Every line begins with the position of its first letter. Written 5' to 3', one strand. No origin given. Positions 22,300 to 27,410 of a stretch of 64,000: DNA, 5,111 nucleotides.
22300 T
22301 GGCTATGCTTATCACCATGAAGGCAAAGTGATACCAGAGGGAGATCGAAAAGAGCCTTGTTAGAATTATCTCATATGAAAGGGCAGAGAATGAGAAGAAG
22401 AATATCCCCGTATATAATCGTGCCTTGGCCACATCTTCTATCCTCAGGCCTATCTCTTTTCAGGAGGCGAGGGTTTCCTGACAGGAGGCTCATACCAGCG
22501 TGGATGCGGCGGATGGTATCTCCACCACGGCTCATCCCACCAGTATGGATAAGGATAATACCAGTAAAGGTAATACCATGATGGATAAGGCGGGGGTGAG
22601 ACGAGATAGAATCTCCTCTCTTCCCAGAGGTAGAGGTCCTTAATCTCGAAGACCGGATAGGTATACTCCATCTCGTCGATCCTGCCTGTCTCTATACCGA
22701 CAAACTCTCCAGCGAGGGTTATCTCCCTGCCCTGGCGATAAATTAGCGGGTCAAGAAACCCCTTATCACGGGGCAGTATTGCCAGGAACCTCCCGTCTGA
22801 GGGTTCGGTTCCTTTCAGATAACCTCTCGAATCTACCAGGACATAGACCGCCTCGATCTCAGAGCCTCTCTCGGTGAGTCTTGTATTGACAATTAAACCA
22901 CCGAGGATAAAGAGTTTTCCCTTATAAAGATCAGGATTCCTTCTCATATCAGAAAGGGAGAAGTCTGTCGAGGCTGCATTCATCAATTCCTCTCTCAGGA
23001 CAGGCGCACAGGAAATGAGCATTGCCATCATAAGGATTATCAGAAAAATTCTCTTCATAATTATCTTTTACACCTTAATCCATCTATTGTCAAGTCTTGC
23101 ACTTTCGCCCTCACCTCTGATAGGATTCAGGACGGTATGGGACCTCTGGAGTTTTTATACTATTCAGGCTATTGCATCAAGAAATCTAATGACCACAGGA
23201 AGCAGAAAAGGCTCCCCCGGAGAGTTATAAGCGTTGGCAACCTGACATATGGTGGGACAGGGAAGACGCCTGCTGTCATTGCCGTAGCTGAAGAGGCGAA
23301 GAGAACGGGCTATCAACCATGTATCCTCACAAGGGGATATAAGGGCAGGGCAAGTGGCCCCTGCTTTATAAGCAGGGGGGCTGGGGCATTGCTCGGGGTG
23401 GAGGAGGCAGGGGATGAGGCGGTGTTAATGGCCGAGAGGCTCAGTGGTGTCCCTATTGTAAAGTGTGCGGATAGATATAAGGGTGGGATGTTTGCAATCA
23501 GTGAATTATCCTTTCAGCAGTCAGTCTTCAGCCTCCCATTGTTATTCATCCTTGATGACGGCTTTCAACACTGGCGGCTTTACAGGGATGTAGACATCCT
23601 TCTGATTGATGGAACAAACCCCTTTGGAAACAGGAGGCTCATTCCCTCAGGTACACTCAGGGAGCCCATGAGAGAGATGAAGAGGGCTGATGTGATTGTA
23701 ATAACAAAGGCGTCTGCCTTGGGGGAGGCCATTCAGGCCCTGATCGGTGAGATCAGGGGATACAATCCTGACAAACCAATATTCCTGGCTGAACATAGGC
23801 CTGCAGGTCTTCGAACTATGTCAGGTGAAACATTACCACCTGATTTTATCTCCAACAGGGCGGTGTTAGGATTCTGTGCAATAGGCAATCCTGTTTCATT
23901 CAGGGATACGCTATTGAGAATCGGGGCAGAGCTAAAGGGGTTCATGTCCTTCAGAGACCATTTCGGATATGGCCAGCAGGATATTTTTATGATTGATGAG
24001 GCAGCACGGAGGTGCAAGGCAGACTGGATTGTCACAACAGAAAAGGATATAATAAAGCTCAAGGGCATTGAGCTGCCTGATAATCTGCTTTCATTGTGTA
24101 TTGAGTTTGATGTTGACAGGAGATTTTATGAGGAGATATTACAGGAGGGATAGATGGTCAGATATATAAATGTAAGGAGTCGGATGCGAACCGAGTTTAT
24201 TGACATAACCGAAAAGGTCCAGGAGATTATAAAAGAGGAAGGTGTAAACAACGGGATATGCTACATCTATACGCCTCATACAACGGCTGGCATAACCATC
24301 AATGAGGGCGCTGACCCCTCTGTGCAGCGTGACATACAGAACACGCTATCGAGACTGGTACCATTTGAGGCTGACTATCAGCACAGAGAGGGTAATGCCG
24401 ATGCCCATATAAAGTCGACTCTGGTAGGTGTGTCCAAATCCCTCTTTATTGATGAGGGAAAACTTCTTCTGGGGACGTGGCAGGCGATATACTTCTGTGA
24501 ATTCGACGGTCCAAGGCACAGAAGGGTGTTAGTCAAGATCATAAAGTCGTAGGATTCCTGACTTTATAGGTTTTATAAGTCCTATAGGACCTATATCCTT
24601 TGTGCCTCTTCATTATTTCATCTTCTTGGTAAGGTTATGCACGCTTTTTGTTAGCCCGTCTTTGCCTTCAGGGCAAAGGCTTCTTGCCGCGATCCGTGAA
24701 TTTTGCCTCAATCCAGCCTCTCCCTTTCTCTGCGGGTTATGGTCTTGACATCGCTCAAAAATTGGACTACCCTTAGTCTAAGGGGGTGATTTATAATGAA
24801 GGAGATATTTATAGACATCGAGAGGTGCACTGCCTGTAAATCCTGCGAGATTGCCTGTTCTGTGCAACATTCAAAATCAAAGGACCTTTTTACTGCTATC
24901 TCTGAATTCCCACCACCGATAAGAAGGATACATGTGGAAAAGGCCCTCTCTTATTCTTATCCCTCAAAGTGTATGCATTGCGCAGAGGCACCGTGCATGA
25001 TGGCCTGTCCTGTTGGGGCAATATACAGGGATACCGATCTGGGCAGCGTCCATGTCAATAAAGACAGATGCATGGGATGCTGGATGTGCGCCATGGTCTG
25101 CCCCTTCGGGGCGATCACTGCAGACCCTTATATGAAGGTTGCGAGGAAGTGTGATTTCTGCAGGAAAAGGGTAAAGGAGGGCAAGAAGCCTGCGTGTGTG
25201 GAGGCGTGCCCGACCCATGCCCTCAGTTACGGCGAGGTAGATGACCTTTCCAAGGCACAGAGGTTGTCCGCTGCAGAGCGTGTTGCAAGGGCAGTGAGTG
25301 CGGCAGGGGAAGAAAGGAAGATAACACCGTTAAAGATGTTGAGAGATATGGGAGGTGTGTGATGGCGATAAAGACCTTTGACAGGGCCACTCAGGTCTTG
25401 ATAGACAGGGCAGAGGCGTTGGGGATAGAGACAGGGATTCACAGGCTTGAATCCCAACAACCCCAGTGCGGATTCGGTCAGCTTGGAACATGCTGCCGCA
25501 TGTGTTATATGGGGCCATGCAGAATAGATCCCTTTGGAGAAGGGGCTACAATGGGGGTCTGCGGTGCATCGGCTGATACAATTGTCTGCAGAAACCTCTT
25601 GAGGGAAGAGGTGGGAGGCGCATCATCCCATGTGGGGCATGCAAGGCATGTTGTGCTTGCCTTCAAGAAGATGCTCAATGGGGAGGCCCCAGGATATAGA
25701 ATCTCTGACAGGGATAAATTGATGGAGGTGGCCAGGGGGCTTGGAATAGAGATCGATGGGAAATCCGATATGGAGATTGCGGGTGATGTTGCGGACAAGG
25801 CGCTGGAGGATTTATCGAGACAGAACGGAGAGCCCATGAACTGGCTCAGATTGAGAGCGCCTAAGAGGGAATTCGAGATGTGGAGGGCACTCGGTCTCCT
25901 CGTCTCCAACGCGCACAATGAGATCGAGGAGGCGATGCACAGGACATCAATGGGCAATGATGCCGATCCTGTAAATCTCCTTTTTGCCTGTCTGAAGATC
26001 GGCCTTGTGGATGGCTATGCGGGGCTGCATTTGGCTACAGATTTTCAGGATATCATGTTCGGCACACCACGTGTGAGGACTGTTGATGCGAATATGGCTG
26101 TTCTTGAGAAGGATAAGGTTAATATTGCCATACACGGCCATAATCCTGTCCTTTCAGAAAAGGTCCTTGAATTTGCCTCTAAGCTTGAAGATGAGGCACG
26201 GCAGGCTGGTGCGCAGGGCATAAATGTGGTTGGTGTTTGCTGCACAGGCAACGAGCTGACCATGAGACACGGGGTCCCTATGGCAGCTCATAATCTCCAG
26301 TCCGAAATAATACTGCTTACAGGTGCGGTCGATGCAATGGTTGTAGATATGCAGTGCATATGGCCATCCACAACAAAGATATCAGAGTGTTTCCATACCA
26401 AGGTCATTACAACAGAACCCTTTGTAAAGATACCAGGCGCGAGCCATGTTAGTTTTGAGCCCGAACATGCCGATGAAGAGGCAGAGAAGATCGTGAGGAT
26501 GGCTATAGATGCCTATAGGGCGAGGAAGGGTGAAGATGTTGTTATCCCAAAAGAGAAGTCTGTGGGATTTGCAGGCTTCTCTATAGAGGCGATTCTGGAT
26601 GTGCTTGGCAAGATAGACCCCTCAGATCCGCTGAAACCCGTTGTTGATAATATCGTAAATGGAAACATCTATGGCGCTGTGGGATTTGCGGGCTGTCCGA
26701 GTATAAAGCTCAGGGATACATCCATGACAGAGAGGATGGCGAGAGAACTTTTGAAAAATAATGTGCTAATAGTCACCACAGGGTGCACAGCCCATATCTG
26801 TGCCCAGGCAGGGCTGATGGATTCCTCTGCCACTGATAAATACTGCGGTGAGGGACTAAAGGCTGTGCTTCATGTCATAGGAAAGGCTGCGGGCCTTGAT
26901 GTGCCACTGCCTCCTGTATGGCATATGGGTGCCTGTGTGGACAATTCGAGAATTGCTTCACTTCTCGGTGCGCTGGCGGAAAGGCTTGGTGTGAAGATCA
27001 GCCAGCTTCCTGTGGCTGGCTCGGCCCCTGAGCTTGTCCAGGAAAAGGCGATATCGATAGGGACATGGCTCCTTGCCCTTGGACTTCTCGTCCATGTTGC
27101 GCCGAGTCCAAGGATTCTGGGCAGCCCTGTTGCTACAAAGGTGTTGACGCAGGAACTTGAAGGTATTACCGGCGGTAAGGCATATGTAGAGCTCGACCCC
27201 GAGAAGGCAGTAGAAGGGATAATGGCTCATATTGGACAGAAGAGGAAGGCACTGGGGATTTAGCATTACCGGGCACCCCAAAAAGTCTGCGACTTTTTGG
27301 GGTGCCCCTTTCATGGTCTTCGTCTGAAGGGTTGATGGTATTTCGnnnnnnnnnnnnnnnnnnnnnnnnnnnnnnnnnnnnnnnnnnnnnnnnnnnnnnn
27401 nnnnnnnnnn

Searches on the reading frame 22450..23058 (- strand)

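Call 42: search_protein_families(library=pfam, proteins=[window:22450-23058:-], max_evalue=0.001)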
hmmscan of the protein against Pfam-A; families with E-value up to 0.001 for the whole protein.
window:22450-23058:- (202 aa): 1 family
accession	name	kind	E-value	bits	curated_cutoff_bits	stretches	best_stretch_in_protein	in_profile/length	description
PF03843.18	Slp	-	6.9e-36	123.4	22.5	1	14-179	1-153/153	Outer membrane lipoprotein Slp family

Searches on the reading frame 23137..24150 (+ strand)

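Call 42: search_protein_families(library=pfam, proteins=[window:23137-24150:+], max_evalue=0.001)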
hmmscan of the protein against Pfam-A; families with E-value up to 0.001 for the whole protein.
window:23137-24150:+ (338 aa): 1 family
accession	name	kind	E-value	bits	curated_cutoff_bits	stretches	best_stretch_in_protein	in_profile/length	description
PF02606.20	LpxK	-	1.2e-74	251.8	27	1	3-335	7-324/328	Tetraacyldisaccharide-1-P 4'-kinase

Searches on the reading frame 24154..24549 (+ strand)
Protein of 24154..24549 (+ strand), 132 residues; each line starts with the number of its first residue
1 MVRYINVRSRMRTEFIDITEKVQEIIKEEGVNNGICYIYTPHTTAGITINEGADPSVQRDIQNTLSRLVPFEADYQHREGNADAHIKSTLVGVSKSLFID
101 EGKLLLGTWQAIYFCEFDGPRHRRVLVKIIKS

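Call 42: search_protein_families(library=pfam, proteins=[window:24154-24549:+], max_evalue=0.001)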
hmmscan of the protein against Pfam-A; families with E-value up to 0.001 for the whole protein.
window:24154-24549:+ (132 aa): 1 family
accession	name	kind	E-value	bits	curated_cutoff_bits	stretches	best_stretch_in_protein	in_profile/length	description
PF01894.22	UPF0047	-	8.8e-46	155.3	27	1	17-129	1-117/117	Uncharacterised protein family UPF0047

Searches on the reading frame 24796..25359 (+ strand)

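Call 42: search_protein_families(library=pfam, proteins=[window:24796-25359:+], max_evalue=0.001)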
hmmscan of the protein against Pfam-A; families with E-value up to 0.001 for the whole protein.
window:24796-25359:+ (188 aa): 13 families
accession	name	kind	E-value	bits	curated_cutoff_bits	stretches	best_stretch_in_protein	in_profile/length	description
PF13247.11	Fer4_11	-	5.4e-24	84.7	26.2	1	55-147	6-99/100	4Fe-4S dicluster domain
PF00037.32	Fer4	-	1.1e-16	60.3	21.1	1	86-108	2-24/24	4Fe-4S binding domain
PF12838.12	Fer4_7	-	1.8e-13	51.1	27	1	58-106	1-52/52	4Fe-4S dicluster domain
PF13237.11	Fer4_10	-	8.7e-11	42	25.5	1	56-103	6-53/53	4Fe-4S dicluster domain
PF12837.12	Fer4_6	-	1.2e-10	41.3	25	1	85-107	2-24/24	4Fe-4S binding domain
PF25160.1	LdpA_Fe-S-bd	-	3.9e-10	39.8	27.6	1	64-112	6-48/49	LdpA Fe-S cluster-binding domain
PF13484.11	Fer4_16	-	7.2e-10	40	30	0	91-123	1-33/66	4Fe-4S double cluster binding domain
PF13187.11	Fer4_9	-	1.7e-09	38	27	1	91-142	1-51/52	4Fe-4S dicluster domain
PF12797.12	Fer4_2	-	4.8e-09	36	24.5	1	4-22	3-21/22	4Fe-4S binding domain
PF14697.11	Fer4_21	-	6.9e-08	32.9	35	1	57-108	6-58/59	4Fe-4S dicluster domain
PF12800.12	Fer4_4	-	7e-07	29.5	24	0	9-23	2-16/17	4Fe-4S binding domain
PF13534.11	Fer4_17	-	2.9e-05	25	22.2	0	91-138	1-46/61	4Fe-4S dicluster domain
PF13183.11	Fer4_8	-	0.00072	20.5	27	0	8-74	2-67/68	4Fe-4S dicluster domain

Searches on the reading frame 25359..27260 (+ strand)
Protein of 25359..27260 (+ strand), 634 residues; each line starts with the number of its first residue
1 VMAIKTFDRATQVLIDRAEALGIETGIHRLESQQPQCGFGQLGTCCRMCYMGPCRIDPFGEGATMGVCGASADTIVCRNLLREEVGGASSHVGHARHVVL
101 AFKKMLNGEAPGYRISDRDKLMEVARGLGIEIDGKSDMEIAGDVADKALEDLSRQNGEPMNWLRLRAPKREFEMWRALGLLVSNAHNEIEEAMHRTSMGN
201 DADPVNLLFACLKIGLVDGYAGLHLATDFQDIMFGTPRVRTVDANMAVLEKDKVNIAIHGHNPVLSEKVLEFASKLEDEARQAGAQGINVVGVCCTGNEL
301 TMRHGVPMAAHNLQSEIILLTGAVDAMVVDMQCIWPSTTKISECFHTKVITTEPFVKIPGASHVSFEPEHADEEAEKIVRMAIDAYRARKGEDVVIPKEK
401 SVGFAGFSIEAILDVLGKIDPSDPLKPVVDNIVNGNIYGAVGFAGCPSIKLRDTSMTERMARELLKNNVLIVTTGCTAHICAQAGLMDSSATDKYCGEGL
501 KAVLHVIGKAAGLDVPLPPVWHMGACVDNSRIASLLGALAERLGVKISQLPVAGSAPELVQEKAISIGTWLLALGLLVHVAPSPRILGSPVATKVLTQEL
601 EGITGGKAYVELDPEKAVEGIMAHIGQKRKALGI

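Call 3: search_protein_families(library=pfam, proteins=[window:25359-27260:+], max_evalue=0.01)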
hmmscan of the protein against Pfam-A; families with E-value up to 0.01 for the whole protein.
window:25359-27260:+ (634 aa): 1 family
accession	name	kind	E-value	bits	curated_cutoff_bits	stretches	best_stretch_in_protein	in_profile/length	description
PF03063.25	Prismane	-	3.5e-163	544.4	27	1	44-615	1-513/513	Prismane/CO dehydrogenase family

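Call 4: search_protein_families(library=ncbifam, proteins=[window:25359-27260:+], max_evalue=0.01)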
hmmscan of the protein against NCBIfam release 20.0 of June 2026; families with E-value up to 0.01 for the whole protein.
window:25359-27260:+ (634 aa): 4 families
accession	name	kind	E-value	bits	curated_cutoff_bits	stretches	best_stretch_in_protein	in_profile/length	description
TIGR01702.1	CO_DH_cata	equivalog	7.6e-209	694.9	478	1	8-634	3-621/621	anaerobic carbon-monoxide dehydrogenase catalytic subunit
TIGR00314.1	cdhA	equivalog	6.7e-20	70.5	781.3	3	183-403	160-367/784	CO dehydrogenase/acetyl-CoA synthase complex subunit alpha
NF003658.0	PRK05290.1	equivalog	2.3e-05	23.2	367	0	326-478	301-431/546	hydroxylamine reductase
TIGR01703.1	hybrid_clust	equivalog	0.00013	20.6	360.8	1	517-598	423-504/522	hydroxylamine reductase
